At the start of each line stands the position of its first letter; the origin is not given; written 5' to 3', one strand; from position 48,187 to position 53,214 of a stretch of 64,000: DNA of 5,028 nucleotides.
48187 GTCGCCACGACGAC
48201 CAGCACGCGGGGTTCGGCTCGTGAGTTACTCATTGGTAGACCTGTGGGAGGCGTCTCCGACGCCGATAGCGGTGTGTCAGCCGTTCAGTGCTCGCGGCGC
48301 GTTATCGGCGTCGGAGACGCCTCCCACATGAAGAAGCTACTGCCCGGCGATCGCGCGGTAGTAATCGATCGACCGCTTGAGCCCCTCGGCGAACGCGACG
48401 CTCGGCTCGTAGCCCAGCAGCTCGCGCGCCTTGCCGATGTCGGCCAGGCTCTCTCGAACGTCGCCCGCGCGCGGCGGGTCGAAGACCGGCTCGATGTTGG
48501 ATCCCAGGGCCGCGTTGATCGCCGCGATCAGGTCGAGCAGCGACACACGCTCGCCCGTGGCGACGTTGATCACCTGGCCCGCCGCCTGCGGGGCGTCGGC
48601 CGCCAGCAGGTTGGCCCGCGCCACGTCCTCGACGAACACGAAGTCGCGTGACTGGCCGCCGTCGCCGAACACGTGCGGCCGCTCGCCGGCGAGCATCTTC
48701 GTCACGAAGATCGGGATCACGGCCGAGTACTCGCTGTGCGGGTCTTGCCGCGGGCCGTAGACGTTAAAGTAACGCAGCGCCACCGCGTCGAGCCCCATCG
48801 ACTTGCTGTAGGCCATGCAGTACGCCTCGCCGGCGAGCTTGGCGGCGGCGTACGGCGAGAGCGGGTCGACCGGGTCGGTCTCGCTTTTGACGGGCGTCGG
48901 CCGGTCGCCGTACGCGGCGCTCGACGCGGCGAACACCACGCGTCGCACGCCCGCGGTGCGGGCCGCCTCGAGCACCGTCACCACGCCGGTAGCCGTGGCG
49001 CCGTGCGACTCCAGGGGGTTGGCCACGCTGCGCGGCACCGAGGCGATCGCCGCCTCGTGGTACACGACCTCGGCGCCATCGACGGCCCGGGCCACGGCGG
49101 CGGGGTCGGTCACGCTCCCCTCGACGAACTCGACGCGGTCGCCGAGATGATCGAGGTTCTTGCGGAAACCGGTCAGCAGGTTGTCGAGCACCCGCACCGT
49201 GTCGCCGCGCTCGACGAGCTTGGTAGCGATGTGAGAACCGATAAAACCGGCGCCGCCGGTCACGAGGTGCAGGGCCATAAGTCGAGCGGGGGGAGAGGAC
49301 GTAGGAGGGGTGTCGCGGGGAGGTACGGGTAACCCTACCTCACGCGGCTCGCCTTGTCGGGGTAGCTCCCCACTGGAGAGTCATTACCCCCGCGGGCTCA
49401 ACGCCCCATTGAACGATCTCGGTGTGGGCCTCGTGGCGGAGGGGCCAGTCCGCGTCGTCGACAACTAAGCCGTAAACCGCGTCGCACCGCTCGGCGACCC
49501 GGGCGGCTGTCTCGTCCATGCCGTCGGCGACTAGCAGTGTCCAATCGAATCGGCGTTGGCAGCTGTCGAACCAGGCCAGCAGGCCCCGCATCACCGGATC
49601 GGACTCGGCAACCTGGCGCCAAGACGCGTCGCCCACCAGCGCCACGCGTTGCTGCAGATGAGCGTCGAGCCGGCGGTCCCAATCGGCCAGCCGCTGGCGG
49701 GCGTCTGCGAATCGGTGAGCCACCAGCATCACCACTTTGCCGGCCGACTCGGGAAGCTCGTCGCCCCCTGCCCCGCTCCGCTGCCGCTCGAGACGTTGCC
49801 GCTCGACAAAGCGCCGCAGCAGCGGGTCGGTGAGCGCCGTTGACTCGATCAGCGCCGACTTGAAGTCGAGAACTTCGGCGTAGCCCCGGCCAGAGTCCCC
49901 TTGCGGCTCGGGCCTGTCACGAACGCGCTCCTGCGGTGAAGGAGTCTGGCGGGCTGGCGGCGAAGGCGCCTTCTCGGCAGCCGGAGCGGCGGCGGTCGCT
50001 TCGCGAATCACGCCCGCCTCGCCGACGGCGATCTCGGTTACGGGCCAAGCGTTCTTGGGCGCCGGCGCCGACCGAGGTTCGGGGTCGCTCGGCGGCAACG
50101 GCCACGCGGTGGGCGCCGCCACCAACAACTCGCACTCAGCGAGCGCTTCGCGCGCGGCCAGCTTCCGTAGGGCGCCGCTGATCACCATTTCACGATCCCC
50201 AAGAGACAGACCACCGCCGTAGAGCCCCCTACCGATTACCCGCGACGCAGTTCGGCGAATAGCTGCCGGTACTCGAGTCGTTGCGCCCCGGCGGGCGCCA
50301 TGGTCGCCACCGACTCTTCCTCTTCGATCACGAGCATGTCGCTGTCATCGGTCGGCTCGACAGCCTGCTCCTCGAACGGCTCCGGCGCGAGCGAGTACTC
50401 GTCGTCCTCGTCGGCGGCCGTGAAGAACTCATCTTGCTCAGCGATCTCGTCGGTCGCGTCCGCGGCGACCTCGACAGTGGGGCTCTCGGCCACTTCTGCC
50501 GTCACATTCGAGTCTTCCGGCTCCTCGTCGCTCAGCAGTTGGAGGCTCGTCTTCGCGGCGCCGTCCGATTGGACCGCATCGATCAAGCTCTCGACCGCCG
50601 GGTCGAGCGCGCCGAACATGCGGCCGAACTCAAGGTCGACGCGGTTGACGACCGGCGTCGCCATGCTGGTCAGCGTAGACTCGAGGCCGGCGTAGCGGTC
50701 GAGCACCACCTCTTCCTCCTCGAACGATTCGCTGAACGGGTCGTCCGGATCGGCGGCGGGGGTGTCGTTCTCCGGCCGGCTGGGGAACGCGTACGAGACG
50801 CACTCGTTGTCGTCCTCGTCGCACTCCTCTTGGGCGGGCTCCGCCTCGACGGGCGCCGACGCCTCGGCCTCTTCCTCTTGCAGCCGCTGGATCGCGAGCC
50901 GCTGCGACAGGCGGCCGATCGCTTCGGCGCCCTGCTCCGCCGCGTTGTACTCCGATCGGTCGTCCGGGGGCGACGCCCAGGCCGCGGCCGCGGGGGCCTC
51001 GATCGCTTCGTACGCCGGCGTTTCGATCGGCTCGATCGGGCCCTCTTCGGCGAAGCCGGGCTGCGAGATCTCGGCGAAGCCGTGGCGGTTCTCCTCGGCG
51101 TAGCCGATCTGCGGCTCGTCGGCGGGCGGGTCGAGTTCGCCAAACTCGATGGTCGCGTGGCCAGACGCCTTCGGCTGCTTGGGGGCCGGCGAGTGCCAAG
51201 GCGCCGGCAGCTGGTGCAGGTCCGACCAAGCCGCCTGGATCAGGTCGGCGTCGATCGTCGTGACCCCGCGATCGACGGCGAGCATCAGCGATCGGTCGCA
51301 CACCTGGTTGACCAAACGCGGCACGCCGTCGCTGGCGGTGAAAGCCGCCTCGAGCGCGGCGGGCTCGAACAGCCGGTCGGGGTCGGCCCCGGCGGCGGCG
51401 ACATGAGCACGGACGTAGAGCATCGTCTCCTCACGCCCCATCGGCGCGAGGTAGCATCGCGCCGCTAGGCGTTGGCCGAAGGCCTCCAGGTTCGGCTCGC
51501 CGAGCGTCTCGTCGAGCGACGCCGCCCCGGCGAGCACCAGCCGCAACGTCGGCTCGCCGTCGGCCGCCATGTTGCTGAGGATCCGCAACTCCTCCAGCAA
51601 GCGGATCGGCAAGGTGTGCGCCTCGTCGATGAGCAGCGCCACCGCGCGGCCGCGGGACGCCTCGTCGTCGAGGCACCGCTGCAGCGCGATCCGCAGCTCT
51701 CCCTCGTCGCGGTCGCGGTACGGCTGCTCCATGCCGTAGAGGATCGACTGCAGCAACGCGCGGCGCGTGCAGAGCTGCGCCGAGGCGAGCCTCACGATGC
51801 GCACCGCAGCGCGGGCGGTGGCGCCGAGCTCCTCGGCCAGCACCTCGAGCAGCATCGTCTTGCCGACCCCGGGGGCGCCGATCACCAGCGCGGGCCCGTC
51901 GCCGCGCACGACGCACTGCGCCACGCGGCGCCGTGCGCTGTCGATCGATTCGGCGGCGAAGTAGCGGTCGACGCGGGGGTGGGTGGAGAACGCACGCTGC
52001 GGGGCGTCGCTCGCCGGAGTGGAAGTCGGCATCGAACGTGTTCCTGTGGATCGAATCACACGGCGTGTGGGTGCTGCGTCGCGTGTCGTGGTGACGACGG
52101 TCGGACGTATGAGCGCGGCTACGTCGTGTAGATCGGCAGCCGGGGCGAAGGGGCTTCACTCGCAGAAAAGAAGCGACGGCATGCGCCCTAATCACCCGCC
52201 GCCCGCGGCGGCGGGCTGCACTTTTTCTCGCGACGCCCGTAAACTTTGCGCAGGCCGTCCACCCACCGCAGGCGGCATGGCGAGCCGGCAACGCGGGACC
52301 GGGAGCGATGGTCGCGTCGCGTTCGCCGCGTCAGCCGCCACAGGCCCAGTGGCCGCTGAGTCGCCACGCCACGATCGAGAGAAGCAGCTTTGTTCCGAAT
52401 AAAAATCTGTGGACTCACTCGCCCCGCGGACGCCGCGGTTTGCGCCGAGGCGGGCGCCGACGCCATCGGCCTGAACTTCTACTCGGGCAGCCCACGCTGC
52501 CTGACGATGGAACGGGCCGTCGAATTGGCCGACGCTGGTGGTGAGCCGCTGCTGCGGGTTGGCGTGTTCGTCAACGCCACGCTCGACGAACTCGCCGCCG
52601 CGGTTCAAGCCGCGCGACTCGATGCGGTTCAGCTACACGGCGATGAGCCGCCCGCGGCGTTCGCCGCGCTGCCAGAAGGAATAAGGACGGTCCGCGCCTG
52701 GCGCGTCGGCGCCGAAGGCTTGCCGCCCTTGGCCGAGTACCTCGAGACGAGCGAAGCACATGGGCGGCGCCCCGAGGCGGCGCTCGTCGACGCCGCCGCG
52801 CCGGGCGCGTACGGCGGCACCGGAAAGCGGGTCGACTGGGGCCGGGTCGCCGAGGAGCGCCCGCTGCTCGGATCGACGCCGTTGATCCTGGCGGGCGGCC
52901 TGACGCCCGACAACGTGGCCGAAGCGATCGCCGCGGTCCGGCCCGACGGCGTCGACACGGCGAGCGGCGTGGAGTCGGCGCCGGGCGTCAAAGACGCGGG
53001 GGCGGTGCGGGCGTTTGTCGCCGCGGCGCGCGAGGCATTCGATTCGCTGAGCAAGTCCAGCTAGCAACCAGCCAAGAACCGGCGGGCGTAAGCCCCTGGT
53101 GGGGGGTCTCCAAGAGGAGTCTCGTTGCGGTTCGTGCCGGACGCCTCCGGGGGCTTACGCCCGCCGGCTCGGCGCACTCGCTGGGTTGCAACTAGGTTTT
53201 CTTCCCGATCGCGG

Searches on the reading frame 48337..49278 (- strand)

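Call 8: search_protein_families(library=pfam, proteins=[window:48337-49278:-], max_evalue=0.01)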
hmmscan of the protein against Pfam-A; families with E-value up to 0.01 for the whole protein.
window:48337-49278:- (313 aa): 11 families
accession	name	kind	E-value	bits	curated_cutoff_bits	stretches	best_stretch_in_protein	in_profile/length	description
PF01370.27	Epimerase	-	3.9e-67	226.6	20.9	1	5-240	2-240/240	NAD dependent epimerase/dehydratase family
PF16363.11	GDP_Man_Dehyd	-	3.2e-59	201.5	27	1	5-302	1-331/332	GDP-mannose 4,6 dehydratase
PF01073.25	3Beta_HSD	-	1e-24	87.5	22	1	5-231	1-233/280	3-beta hydroxysteroid dehydrogenase/isomerase family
PF13460.12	NAD_binding_10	-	2.2e-16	60.7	27.2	1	8-169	1-142/184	NAD(P)H-binding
PF02719.21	Polysacc_synt_2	-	1.4e-14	54.4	20.2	1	5-260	2-249/293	Polysaccharide biosynthesis protein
PF04321.23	RmlD_sub_bind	-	8e-11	42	27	1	5-176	4-154/287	RmlD substrate binding domain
PF05368.20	NmrA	-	9.8e-09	35.6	27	1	5-118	6-106/298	NmrA-like family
PF07993.18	NAD_binding_4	-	7.8e-08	32.2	20.1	1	6-222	1-257/258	Male sterility protein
PF00106.31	adh_short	-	1.7e-06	28.1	26.6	1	5-71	4-73/195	short chain dehydrogenase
PF08659.16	KR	-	0.00039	20.8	22.6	1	3-70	2-76/180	KR domain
PF03435.24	Sacchrp_dh_NADP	-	0.0069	17.1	25.1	0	9-72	5-72/129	Saccharopine dehydrogenase NADP binding domain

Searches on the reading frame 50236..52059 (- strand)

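Call 8: search_protein_families(library=pfam, proteins=[window:50236-52059:-], max_evalue=0.01)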
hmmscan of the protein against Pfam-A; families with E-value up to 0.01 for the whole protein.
window:50236-52059:- (607 aa): 6 families
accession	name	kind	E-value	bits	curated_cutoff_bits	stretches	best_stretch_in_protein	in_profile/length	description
PF13401.12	AAA_22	-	4.2e-19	69.6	27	1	53-186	4-130/130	AAA domain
PF13191.12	AAA_16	-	4.5e-08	34.2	32.6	1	52-164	21-158/167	AAA ATPase domain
PF00004.35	AAA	-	4.3e-06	27.6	21.2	1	58-151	2-71/131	ATPase family associated with various cellular activities (AAA)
PF05621.17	TniB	-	0.0011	18.9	22.4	1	57-150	38-131/189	Bacterial TniB protein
PF07728.20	AAA_5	-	0.0034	17.8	22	1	58-159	3-88/139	AAA domain (dynein-related subfamily)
PF05496.18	RuvB_N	-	0.0061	16.8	27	0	57-85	36-64/159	Holliday junction DNA helicase RuvB P-loop domain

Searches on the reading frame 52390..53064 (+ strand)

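Call 8: search_protein_families(library=pfam, proteins=[window:52390-53064:+], max_evalue=0.01)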
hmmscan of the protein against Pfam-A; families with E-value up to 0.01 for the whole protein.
window:52390-53064:+ (224 aa): 1 family
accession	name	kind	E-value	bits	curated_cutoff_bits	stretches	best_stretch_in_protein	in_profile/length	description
PF00697.28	PRAI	-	2.9e-41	141.7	22.7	1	4-211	1-192/193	N-(5'phosphoribosyl)anthranilate (PRA) isomerase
